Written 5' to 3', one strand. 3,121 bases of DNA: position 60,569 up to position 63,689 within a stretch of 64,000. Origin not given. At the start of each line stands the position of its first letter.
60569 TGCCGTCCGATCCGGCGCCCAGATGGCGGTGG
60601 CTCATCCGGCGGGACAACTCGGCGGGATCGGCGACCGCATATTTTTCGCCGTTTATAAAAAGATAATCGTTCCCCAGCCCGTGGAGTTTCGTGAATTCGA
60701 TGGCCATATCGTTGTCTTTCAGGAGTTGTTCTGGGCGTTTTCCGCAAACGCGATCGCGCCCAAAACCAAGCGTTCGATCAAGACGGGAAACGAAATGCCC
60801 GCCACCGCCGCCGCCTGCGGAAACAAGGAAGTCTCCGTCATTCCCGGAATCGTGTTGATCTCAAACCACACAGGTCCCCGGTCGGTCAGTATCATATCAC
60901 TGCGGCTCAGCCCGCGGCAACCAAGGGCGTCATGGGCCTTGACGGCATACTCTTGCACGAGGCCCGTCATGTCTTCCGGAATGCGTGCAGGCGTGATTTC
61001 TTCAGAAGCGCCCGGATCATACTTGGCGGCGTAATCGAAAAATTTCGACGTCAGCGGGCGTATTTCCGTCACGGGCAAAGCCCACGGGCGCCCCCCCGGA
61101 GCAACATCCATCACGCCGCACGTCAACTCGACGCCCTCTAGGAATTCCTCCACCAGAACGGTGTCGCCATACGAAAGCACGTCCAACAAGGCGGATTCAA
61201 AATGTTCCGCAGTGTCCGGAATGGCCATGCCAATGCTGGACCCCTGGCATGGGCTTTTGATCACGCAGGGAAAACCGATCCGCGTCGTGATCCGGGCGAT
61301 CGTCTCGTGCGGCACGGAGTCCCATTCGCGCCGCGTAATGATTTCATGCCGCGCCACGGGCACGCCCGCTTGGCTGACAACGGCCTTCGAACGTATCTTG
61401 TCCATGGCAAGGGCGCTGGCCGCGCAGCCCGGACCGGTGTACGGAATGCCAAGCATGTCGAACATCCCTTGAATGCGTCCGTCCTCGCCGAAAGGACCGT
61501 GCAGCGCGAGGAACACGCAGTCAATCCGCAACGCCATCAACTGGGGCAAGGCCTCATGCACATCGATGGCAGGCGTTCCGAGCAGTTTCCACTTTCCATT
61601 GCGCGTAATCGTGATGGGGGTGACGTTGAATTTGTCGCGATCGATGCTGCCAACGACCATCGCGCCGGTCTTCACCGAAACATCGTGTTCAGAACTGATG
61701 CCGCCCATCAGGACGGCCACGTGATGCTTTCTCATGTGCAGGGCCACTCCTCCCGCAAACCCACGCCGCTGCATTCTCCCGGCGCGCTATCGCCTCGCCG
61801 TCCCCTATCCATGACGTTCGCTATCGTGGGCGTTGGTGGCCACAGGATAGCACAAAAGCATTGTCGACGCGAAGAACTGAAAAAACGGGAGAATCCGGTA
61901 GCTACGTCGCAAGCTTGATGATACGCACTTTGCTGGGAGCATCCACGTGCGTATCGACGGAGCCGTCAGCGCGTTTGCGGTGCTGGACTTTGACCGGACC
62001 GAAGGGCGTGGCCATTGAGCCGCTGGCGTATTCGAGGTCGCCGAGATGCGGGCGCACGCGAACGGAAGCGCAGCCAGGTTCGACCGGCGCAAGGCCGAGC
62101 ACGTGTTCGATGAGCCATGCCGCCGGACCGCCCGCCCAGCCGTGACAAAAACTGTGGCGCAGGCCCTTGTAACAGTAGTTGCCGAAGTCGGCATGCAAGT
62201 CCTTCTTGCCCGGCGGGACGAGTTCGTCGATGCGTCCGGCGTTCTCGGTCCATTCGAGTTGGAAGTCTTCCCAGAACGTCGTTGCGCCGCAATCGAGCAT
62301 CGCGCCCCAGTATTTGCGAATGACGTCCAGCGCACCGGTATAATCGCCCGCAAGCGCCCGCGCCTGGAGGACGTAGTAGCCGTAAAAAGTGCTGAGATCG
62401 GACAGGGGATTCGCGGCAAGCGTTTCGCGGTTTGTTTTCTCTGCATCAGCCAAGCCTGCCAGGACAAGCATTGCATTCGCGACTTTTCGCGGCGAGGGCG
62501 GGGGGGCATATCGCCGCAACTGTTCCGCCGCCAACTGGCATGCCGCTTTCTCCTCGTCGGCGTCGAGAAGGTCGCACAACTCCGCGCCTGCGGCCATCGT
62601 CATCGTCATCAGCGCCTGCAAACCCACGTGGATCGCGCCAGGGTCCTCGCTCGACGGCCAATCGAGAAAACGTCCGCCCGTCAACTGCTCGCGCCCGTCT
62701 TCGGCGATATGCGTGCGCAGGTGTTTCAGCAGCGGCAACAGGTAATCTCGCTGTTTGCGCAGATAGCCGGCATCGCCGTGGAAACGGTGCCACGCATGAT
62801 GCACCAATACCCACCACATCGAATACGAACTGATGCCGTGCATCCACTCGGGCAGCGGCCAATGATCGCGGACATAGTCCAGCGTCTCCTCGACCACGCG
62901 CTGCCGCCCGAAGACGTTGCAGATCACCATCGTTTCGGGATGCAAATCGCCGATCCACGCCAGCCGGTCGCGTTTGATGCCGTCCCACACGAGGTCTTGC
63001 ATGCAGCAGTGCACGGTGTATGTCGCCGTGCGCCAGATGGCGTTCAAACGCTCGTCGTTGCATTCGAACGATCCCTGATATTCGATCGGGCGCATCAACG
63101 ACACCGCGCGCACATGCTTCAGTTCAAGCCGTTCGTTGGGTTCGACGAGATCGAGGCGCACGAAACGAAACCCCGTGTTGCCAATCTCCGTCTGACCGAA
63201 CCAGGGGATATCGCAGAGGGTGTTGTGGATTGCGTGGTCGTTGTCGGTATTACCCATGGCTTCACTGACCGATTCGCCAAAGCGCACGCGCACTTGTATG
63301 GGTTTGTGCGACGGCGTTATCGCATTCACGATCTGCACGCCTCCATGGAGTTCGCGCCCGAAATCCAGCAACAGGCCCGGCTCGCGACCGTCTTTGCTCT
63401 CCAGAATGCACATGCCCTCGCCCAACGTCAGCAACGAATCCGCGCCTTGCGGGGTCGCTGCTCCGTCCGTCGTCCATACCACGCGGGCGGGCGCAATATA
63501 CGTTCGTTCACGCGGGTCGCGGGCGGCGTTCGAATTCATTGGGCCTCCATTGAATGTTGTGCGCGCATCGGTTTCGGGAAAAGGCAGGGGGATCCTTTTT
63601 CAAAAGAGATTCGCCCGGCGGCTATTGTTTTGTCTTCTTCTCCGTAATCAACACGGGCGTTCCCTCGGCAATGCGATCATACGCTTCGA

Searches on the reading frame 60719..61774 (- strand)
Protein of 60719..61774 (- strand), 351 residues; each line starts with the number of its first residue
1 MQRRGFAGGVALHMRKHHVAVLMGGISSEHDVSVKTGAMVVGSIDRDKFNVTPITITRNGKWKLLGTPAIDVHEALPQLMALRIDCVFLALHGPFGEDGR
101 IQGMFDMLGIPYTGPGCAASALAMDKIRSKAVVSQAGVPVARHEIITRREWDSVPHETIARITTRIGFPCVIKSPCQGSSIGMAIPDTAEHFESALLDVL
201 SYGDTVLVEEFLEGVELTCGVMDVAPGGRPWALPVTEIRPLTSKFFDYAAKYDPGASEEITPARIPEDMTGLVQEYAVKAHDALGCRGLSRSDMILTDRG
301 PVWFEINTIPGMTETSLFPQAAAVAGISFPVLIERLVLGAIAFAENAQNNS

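Call 22: search_protein_families(library=pfam, max_evalue=0.00001, proteins=[window:60719-61774:-])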
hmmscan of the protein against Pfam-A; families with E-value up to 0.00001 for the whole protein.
window:60719-61774:- (351 aa): 2 families
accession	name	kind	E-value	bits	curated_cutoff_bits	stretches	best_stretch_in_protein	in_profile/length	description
PF07478.18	Dala_Dala_lig_C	-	2.7e-51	174.4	24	1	133-337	2-203/204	D-ala D-ala ligase C-terminus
PF01820.27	Dala_Dala_lig_N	-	1.6e-28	100.1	34.6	1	18-115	1-121/121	D-ala D-ala ligase N-terminus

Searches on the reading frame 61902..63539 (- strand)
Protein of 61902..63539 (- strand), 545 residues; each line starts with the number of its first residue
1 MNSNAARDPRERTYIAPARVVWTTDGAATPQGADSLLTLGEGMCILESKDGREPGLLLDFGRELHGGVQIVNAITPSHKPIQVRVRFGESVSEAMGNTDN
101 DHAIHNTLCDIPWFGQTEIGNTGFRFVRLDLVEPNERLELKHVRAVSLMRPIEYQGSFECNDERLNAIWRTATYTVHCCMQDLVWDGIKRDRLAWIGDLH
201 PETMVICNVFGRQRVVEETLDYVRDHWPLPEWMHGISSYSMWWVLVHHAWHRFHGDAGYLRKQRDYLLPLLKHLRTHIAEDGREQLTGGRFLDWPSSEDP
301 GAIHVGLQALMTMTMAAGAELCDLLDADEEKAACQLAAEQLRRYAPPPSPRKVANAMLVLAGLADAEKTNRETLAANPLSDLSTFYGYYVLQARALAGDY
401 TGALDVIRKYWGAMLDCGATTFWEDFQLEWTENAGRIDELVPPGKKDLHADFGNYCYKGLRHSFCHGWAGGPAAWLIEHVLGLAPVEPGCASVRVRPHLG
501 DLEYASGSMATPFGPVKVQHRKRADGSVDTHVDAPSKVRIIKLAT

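Call 22: search_protein_families(library=pfam, max_evalue=0.00001, proteins=[window:61902-63539:-])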
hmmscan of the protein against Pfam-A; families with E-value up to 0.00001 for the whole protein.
window:61902-63539:- (545 aa): 2 families
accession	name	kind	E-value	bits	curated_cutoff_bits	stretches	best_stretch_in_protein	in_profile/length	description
PF17389.8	Bac_rhamnosid6H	-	5.2e-19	69.2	24.5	1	155-333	3-197/339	Bacterial alpha-L-rhamnosidase 6 hairpin glycosidase domain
PF17390.7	Bac_rhamnosid_C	-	1e-06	28.9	22.1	1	482-539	1-58/78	Bacterial alpha-L-rhamnosidase C-terminal domain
